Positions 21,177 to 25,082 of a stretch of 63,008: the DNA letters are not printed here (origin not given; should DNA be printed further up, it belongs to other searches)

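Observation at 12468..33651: Large extracytoplasmic glycan-assembly cluster built around five GT-C-type membrane proteins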

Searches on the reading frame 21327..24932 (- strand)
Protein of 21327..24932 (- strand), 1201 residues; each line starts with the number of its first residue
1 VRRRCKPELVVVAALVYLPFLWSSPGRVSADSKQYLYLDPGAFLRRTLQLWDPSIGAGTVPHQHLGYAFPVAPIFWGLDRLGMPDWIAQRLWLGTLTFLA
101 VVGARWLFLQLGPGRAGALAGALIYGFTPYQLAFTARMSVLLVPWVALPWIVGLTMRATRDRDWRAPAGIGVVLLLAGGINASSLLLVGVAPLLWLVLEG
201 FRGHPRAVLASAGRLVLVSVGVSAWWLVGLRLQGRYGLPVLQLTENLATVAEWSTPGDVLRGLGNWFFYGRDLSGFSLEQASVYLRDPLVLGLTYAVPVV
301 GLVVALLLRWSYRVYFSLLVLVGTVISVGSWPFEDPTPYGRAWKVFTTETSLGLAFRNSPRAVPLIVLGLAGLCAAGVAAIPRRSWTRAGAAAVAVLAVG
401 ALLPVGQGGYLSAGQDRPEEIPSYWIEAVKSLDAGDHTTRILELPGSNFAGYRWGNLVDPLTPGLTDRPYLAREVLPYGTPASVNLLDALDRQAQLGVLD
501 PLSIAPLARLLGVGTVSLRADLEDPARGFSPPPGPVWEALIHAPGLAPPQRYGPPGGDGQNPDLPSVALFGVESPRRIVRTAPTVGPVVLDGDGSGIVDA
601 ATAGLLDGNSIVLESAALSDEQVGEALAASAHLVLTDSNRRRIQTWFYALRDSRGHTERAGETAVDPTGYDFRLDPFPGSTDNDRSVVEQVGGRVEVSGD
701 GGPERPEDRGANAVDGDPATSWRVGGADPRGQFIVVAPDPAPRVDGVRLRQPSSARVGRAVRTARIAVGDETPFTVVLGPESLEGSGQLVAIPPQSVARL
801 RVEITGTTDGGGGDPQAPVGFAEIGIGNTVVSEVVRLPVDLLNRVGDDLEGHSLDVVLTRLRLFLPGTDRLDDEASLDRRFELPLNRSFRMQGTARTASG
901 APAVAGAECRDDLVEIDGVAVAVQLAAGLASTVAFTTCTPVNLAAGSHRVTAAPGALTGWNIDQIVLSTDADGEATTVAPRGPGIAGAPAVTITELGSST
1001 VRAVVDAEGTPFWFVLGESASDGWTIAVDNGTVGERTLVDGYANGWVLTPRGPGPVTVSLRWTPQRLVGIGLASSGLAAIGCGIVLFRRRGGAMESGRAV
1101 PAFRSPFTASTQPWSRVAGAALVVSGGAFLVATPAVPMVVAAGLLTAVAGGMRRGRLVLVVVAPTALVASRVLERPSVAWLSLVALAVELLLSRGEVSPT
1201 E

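Call 3: search_protein_families(library=pfam, proteins=[window:21327-24932:-], max_evalue=0.01)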
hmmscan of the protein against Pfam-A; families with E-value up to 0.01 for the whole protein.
window:21327-24932:- (1201 aa): 2 families
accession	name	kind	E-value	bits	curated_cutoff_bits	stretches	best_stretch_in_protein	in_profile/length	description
PF11847.13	GT-C_AftD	-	2.1e-80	270.9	26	1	20-656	6-646/661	Alpha-(1->3)-arabinofuranosyltransferase, N-terminal GT-C domain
PF00754.31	F5_F8_type_C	-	0.00013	22.5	28.2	1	709-809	13-117/127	F5/8 type C domain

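Call 9: search_protein_families(library=ncbifam, proteins=[window:21327-24932:-], max_evalue=0.01)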
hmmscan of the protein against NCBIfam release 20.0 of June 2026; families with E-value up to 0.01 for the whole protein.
window:21327-24932:- (1201 aa): 0 families

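Call 15: search_solved_structures(query=window:21327-24932:-, max_evalue=0.1)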
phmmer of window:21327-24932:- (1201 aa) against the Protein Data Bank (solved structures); distinct sequences matched with E-value up to 0.1: 2.
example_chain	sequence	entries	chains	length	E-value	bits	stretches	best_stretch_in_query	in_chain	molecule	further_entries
6w98_A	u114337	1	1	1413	1.8e-28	102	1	9-560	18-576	F5/8 type C domain-containing protein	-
6wbx_A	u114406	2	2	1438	1.8e-28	102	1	9-560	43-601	DUF3367 domain-containing protein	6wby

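Call 52: search_protein_representatives(protein=window:21333-24932:-)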
Query: 1200 residues. Proteins with E-value up to 0.001 (for the whole library): 4057; up to 1e-10: 2877; up to 1e-30: 1346. The best 150 are listed.
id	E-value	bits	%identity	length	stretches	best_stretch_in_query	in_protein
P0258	0.0e+00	1383.8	58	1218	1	1-1191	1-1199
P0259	2.0e-287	973.1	46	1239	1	6-1191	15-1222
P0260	2.1e-280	949.8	48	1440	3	8-570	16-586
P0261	8.6e-280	947.8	49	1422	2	6-902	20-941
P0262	1.9e-276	936.7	45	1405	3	10-902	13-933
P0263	6.0e-259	878.8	48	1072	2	8-688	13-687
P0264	2.4e-257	873.5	52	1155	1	8-899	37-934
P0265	3.1e-257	873.1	56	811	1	8-766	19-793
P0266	1.9e-236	804.2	46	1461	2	2-903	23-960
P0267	5.2e-234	796.2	42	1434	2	13-899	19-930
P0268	2.8e-232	790.4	40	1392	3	8-901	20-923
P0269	2.3e-231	787.4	43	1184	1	13-1184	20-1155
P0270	3.2e-225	767.0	43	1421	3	6-898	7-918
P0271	9.5e-219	745.6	41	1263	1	11-1157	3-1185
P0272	6.3e-218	742.9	41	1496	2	7-902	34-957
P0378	1.3e-158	546.4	36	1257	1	10-1169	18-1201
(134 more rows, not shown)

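Call 58: find_related_loci(query=A5, collection=genome_contigs, flank=10000)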
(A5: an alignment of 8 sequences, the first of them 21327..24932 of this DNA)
Query A5 (1201 aa) in genome_contigs; peptide patterns used: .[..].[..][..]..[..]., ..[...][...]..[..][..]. (x = any residue, [..] = any of these).
600 stretches matched a pattern (row limit reached: there are more); 582 encode a relative of the query (tblastn E <= 1e-3); the best 80 are kept; 80 distinct loci.
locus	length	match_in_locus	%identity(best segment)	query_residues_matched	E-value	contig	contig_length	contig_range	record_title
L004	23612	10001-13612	72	1-1200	0e+0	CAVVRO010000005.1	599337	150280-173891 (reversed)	MAG: uncultured Microthrixaceae bacterium isolate MFD02809.bin.2.299 genome assembly, contig: contig_174199, whole genom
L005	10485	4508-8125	60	1-1197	0e+0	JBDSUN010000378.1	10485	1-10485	MAG: Acidimicrobiales bacterium isolate cluster1_bin.582 k127_7399633, whole genome shotgun sequence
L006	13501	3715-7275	59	1-1177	0e+0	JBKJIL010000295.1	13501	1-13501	MAG: Acidimicrobiales bacterium isolate ant_bin.159 S1Ck117_1742174_flag_1_multi_14.0000_len_13501, whole genome shotgun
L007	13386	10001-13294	60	1-1093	0e+0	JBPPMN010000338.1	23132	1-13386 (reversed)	MAG: Acidimicrobiales bacterium isolate BIOS2019_out_072 k131_1239319, whole genome shotgun sequence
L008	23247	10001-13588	56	1-1190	0e+0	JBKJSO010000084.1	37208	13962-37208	MAG: Acidimicrobiales bacterium isolate ant_bin.582 S1Ck117_1705076_flag_0_multi_16.7828_len_37208, whole genome shotgun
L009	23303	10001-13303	60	1-1093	0e+0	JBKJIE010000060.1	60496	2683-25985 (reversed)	MAG: Acidimicrobiales bacterium isolate ant_bin.146 S1Ck117_997186_flag_0_multi_23.0000_len_60496, whole genome shotgun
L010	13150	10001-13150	60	1-1044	0e+0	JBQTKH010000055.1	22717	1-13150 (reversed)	MAG: Microthrixaceae bacterium isolate SAR292 c_000000048822, whole genome shotgun sequence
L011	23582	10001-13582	53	1-1190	0e+0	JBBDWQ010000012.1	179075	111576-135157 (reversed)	MAG: Acidimicrobiales bacterium isolate LejiaD_68_331 Lejia_D_159_length_179075_cov_205, whole genome shotgun sequence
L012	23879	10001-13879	56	8-1109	0e+0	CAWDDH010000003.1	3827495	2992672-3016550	MAG: uncultured Acidimicrobiia bacterium isolate MFD05684.bin.2.64 genome assembly, contig: contig_15983, whole genome s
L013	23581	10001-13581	69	1-1196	0e+0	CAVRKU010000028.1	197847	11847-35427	MAG: uncultured Microthrixaceae bacterium isolate MFD05567.bin.2.233 genome assembly, contig: contig_8157, whole genome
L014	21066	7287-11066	54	1-1068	0e+0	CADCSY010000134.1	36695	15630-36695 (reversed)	MAG: uncultured Acidimicrobiales bacterium isolate AVDCRST_MAG20 genome assembly, contig: NODE98, whole genome shotgun s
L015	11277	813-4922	51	3-1177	0e+0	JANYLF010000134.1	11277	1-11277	MAG: Acidimicrobiia bacterium isolate GL140_5_metabinner_93 GL140_5_k141_3128438, whole genome shotgun sequence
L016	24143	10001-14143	53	8-1190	0e+0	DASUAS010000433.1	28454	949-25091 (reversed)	MAG TPA_asm: Acidimicrobiia bacterium isolate SMAG_U2501 k141_979939, whole genome shotgun sequence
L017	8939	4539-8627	51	17-1190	0e+0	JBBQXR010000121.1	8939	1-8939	MAG: Acidimicrobiia bacterium isolate Co_metawrap_2124 Cmw_2124_k141_20470500_length_8939_cov_7.0000, whole genome shotg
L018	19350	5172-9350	51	8-1200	0e+0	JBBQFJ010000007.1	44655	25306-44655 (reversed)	MAG: Acidimicrobiia bacterium isolate Co_metawrap_1035 Cmw_1035_k141_22235098_length_44655_cov_10.0000, whole genome sho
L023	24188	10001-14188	52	8-1201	0e+0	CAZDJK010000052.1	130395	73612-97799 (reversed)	MAG TPA_asm: uncultured Bifidobacteriaceae bacterium isolate binchicken_co279_24 genome assembly, contig: k141_3528871,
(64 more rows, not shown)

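Call 68: search_protein_families(library=pfam, proteins=[L012:978-2171:+, L012:3619-5625:+, L012:14186-15763:-, L012:16030-18588:-, L012:18585-20186:-, L012:20242-21243:-, L012:21659-22909:-, L009:65-1237:+, L009:1964-3598:-, L009:4766-6889:-], max_evalue=0.001)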
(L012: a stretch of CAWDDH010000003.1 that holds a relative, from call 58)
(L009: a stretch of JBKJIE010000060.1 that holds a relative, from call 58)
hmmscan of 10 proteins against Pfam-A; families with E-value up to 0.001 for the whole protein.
L012:978-2171:+ (397 aa): 0 families

L012:3619-5625:+ (668 aa): 0 families

L012:14186-15763:- (525 aa): 1 family
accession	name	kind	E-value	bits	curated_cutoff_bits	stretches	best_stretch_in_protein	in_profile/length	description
PF24607.1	CBM_AftD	-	1.3e-06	28.5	27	1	38-166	16-136/149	Arabinofuranosyltransferase D, third carbohydrate binding module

L012:16030-18588:- (852 aa): 1 family
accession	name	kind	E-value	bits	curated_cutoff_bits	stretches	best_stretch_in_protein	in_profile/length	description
PF11847.13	GT-C_AftD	-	5.2e-60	203.6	26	1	29-436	4-406/661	Alpha-(1->3)-arabinofuranosyltransferase, N-terminal GT-C domain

L012:18585-20186:- (533 aa): 1 family
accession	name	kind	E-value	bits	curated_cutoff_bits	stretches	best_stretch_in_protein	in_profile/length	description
PF13231.12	PMT_2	-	2.2e-08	34.9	26.1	1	85-248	3-160/160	Dolichyl-phosphate-mannose-protein mannosyltransferase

L012:20242-21243:- (333 aa): 1 family
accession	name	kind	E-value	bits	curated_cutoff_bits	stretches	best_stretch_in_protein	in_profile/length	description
PF00296.26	Bac_luciferase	-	1.4e-47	163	27.9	1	33-243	20-224/314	Luciferase-like monooxygenase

L012:21659-22909:- (416 aa): 3 families
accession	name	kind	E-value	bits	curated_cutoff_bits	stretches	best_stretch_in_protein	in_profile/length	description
PF08240.17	ADH_N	-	7.1e-26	90.9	23.5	1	96-206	1-104/104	Alcohol dehydrogenase GroES-like domain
PF00107.32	ADH_zinc_N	-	2e-18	67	31.8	1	244-369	1-127/129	Zinc-binding dehydrogenase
PF16912.11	Glu_dehyd_C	-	1.9e-10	41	34.9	1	215-369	6-173/211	Glucose dehydrogenase C-terminus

L009:65-1237:+ (390 aa): 3 families
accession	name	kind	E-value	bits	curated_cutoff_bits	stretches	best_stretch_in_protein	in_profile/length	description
PF00732.25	GMC_oxred_N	-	1.6e-25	90.7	23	1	1-174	33-217/218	GMC oxidoreductase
PF05199.19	GMC_oxred_C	-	3.4e-17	63.7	24.6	1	261-379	21-139/139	GMC oxidoreductase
PF01266.30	DAO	-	3.9e-08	33.7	27.9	1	6-237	71-297/353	FAD dependent oxidoreductase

L009:1964-3598:- (544 aa): 0 families

L009:4766-6889:- (707 aa): 0 families

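Call 85: search_protein_families(library=pfam, proteins=[L004:1359-2750:+, L013:2503-3942:+, L007:1063-1980:-], max_evalue=0.01)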
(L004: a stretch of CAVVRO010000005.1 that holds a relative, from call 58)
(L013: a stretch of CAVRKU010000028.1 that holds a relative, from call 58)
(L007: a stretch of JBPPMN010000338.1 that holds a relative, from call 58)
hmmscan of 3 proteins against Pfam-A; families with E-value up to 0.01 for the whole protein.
L004:1359-2750:+ (464 aa): 1 family
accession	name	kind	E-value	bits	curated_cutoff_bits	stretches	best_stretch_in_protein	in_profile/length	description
PF13231.12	PMT_2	-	4.4e-09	37.2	26.1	1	93-250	2-158/160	Dolichyl-phosphate-mannose-protein mannosyltransferase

L013:2503-3942:+ (480 aa): 1 family
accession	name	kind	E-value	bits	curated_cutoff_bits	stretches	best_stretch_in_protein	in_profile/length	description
PF13231.12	PMT_2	-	6.4e-06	26.9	26.1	1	114-271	2-158/160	Dolichyl-phosphate-mannose-protein mannosyltransferase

L007:1063-1980:- (306 aa): 1 family
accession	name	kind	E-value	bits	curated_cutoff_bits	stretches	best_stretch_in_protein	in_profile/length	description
PF05050.19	Methyltransf_21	-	8.7e-16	59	22.7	1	105-243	3-153/173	Methyltransferase FkbM domain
